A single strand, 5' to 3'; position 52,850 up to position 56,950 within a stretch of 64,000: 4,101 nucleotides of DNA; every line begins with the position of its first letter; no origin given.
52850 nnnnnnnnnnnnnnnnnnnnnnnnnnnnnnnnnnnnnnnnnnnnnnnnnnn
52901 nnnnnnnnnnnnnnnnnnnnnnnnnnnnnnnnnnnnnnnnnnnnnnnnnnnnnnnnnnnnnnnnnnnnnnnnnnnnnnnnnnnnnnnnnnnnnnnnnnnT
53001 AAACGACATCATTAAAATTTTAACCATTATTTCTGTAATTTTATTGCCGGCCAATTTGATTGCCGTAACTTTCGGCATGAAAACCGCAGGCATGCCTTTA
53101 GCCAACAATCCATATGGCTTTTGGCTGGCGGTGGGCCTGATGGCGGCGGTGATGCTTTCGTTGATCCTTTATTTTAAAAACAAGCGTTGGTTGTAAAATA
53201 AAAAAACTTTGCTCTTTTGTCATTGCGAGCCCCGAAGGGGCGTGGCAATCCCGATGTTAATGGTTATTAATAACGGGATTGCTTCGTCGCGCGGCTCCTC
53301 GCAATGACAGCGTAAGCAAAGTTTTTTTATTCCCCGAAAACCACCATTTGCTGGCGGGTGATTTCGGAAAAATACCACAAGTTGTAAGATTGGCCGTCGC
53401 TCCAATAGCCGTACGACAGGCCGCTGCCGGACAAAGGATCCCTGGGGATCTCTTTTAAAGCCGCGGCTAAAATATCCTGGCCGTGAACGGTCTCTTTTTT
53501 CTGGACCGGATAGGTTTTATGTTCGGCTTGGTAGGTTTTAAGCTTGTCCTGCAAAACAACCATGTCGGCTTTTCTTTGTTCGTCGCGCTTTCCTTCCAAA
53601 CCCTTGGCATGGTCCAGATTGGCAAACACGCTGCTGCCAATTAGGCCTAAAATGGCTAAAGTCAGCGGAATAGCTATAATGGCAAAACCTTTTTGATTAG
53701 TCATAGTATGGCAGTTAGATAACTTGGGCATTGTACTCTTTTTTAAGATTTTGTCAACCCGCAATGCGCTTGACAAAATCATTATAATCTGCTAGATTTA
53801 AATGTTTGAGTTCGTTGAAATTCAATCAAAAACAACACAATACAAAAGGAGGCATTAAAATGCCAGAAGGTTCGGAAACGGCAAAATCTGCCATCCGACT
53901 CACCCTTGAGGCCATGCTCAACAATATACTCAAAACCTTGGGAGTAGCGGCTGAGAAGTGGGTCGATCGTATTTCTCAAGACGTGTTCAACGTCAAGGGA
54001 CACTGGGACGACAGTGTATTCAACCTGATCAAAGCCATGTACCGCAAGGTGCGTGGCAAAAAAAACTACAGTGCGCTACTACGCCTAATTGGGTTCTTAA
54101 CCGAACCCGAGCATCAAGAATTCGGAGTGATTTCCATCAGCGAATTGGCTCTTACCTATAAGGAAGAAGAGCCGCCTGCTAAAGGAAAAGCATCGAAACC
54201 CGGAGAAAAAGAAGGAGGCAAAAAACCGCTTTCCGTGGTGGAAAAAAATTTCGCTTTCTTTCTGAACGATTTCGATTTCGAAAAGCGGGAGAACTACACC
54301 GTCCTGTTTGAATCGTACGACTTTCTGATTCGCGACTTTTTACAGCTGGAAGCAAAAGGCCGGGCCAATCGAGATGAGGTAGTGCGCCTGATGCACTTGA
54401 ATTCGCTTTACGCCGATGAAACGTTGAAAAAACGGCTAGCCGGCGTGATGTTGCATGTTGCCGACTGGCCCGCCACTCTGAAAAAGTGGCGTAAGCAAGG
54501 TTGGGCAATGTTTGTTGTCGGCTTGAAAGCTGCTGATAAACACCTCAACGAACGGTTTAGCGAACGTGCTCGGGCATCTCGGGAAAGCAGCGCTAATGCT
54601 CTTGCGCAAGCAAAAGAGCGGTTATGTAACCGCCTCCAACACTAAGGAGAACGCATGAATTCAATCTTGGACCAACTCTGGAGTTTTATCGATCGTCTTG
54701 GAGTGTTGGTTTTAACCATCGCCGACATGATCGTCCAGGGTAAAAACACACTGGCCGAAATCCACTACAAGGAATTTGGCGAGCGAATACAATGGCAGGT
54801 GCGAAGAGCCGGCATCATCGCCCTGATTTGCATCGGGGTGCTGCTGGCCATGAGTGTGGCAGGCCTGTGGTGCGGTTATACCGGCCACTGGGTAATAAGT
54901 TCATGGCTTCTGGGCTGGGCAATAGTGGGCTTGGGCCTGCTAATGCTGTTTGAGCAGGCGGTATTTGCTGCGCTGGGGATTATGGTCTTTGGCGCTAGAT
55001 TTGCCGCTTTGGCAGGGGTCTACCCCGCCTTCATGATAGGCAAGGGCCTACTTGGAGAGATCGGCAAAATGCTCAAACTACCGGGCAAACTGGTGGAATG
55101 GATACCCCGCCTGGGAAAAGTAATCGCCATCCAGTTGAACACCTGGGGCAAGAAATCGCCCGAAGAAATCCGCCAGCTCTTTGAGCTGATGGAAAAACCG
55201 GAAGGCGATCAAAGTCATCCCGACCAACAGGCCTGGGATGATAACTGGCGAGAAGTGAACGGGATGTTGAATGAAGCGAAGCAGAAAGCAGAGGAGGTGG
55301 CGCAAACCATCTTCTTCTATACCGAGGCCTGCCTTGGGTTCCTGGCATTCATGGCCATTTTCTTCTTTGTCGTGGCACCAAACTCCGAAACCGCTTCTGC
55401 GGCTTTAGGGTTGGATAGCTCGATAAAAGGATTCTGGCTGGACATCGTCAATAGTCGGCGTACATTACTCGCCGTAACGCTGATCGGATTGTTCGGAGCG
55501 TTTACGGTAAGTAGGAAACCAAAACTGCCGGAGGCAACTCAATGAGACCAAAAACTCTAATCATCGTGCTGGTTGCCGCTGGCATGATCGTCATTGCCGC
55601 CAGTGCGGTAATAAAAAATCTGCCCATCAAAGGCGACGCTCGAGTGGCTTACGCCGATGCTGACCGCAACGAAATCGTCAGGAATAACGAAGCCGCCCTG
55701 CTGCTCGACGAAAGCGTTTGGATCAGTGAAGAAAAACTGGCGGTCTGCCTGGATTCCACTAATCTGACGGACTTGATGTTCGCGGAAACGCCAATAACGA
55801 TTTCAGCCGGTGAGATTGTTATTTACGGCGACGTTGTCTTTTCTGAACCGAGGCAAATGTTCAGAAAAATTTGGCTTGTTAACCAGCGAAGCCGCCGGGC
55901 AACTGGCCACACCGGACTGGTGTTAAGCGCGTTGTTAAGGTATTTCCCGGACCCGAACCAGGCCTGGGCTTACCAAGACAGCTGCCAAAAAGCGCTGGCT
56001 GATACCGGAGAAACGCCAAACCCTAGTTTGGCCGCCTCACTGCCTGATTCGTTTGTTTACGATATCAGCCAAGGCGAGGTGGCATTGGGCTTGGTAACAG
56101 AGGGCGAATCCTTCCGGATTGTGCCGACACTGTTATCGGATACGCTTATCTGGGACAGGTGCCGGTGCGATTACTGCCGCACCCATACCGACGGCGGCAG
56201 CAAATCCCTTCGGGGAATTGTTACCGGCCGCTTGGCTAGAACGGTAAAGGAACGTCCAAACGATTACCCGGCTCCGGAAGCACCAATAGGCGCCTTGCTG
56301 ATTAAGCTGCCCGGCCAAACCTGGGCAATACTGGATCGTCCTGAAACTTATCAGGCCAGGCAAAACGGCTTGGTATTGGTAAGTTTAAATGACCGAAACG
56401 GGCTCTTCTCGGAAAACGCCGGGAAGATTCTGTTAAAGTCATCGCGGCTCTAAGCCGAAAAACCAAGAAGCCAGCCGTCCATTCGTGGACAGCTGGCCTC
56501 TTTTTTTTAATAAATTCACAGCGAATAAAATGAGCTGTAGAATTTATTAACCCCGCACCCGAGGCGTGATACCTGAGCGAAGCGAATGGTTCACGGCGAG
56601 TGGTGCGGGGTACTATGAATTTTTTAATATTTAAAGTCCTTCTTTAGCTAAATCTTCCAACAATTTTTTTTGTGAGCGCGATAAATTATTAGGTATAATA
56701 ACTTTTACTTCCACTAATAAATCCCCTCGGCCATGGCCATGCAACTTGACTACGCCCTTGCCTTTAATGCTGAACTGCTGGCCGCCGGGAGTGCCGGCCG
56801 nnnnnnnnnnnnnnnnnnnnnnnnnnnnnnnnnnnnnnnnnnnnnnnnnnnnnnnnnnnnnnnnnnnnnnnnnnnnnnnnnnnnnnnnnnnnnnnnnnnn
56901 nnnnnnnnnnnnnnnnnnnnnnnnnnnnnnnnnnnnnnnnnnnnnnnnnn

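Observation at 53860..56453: Tightly coupled three-gene cassette (soluble plus two membrane proteins) with no recognisable domains, compositionally distinct and bracketed by structured elements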

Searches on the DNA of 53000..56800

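Call 99: search_rna_families(source=window, start=53000, end=56800, threshold=evalue, max_evalue=1)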
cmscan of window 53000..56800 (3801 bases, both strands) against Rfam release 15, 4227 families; matches with E-value up to 1: 1.
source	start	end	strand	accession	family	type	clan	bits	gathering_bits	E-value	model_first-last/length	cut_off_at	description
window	53788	53868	+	RF02539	SNOR75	Gene; snRNA; snoRNA; CD-box;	-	21.5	50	0.93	1-87/87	no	Plant small nucleolar RNA SNOR75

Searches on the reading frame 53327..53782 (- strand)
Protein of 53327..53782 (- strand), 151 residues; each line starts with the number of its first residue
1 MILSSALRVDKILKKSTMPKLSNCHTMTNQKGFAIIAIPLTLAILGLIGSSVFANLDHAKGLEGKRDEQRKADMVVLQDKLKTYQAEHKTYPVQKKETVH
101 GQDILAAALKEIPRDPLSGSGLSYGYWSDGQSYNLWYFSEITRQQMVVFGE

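Call 8: search_protein_families(library=pfam, proteins=[window:53327-53782:-], max_evalue=0.01)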
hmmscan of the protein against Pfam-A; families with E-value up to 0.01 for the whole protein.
window:53327-53782:- (151 aa): 0 families

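Call 13: search_protein_families(library=ncbifam, proteins=[window:53327-53782:-], max_evalue=1)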
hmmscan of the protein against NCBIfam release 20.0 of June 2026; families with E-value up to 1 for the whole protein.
window:53327-53782:- (151 aa): 1 family
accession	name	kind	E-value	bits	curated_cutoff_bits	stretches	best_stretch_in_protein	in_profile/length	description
TIGR01710.1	typeII_sec_gspG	equivalog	0.0077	16.3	88.85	1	31-96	1-64/134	type II secretion system major pseudopilin GspG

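Call 63: find_related_loci(query=A5, collection=genome_contigs, flank=10000)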
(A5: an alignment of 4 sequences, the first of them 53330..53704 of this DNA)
Query A5 (125 aa) in genome_contigs; peptide patterns used: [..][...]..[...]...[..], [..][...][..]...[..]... (x = any residue, [..] = any of these).
100 stretches matched a pattern; 1 encode a relative of the query (tblastn E <= 1e-3); 1 distinct loci.
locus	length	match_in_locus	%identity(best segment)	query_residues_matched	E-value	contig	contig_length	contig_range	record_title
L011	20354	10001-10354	42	3-120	5e-32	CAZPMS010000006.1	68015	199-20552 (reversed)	MAG TPA_asm: uncultured Gammaproteobacteria bacterium isolate SRP200020_co3_238 genome assembly, contig: NODE_507_length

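Call 65: find_related_loci(query=A5, collection=metagenome_contigs, flank=6000)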
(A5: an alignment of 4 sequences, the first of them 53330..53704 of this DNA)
Query A5 (125 aa) in metagenome_contigs; peptide patterns used: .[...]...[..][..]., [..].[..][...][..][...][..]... (x = any residue, [..] = any of these).
291 stretches matched a pattern; 3 encode a relative of the query (tblastn E <= 1e-3); 3 distinct loci.
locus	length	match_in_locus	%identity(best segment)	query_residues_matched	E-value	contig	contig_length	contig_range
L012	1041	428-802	85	1-125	6e-80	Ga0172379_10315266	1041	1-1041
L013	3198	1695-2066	55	1-125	1e-46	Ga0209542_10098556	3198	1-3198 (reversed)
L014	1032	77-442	50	2-125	5e-40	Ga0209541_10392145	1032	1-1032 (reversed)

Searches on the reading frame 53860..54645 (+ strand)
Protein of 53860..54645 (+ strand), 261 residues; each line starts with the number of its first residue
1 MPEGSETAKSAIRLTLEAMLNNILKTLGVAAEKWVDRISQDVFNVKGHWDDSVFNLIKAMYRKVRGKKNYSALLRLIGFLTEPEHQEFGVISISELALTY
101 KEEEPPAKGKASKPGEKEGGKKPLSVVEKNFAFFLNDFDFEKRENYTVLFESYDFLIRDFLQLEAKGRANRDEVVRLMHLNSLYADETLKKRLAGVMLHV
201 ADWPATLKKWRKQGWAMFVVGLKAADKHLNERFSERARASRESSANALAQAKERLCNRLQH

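Call 4: search_protein_families(library=pfam, proteins=[window:53860-54645:+], max_evalue=1)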
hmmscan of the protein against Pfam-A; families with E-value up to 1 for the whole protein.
window:53860-54645:+ (261 aa): 0 families

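Call 13: search_protein_families(library=ncbifam, proteins=[window:53860-54645:+], max_evalue=1)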
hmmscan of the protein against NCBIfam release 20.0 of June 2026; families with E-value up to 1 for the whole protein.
window:53860-54645:+ (261 aa): 0 families

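Call 14: search_protein_families(library=padloc, proteins=[window:53860-54645:+], max_evalue=1)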
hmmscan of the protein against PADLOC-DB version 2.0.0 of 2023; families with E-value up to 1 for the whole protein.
window:53860-54645:+ (261 aa): 0 families

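Call 15: search_protein_families(library=phrogs, proteins=[window:53860-54645:+], max_evalue=1)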
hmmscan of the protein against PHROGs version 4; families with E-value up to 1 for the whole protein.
window:53860-54645:+ (261 aa): 1 family
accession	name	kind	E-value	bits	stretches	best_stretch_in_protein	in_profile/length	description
phrog_3234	-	unknown function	0.046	14.3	1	32-108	107-180/218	-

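Call 17: find_homologous_proteins(query=window:53860-54645:+, max_evalue=0.01)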
Query window:53860-54645:+ (261 aa): 3 proteins with E <= 0.01 among 814 candidates.
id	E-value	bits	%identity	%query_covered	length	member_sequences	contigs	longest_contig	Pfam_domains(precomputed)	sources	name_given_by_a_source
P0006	9.3e-169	578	100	100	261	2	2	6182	-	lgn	-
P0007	1.7e-90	321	59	100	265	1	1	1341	-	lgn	-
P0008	5.9e-83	297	57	98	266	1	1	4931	-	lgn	-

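Call 28: find_encoding_contigs(protein=P0007, flank=10000)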
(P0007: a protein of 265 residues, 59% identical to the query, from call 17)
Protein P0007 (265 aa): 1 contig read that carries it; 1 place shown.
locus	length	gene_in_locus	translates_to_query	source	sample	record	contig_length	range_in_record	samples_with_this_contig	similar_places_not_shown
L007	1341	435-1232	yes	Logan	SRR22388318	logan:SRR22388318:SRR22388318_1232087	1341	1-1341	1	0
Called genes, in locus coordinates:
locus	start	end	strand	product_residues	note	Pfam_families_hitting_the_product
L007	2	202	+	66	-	?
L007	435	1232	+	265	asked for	-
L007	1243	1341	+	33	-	?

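Call 88: search_protein_families(library=pfam, proteins=[L017:77-1099:+, L017:1111-1737:+, L017:1734-2858:+, L017:2873-3451:+], max_evalue=0.1)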
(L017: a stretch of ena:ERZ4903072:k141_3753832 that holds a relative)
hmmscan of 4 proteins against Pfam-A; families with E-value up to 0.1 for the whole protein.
L017:77-1099:+ (340 aa): 3 families
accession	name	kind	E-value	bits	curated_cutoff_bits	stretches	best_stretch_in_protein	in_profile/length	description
PF20176.3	DUF6541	-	0.0024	16.7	29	1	205-326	13-108/646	Family of unknown function (DUF6541)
PF07690.21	MFS_1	-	0.026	13.9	33.4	1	239-329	149-225/347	Major Facilitator Superfamily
PF00499.25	Oxidored_q3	-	0.074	13.2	33.2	0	231-275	65-99/146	NADH-ubiquinone/plastoquinone oxidoreductase chain 6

L017:1111-1737:+ (208 aa): 0 families

L017:1734-2858:+ (374 aa): 0 families

L017:2873-3451:+ (192 aa): 1 family
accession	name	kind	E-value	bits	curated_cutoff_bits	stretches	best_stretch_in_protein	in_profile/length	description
PF11190.13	DUF2976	-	0.027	14.8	28.2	1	20-57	10-47/87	Protein of unknown function (DUF2976)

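Call 94: search_solved_structures(query=A3, max_evalue=10, show_alignments=0)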
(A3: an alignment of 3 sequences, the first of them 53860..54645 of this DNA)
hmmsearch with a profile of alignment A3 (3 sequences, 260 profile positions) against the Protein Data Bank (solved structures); distinct sequences matched with E-value up to 10: 0.
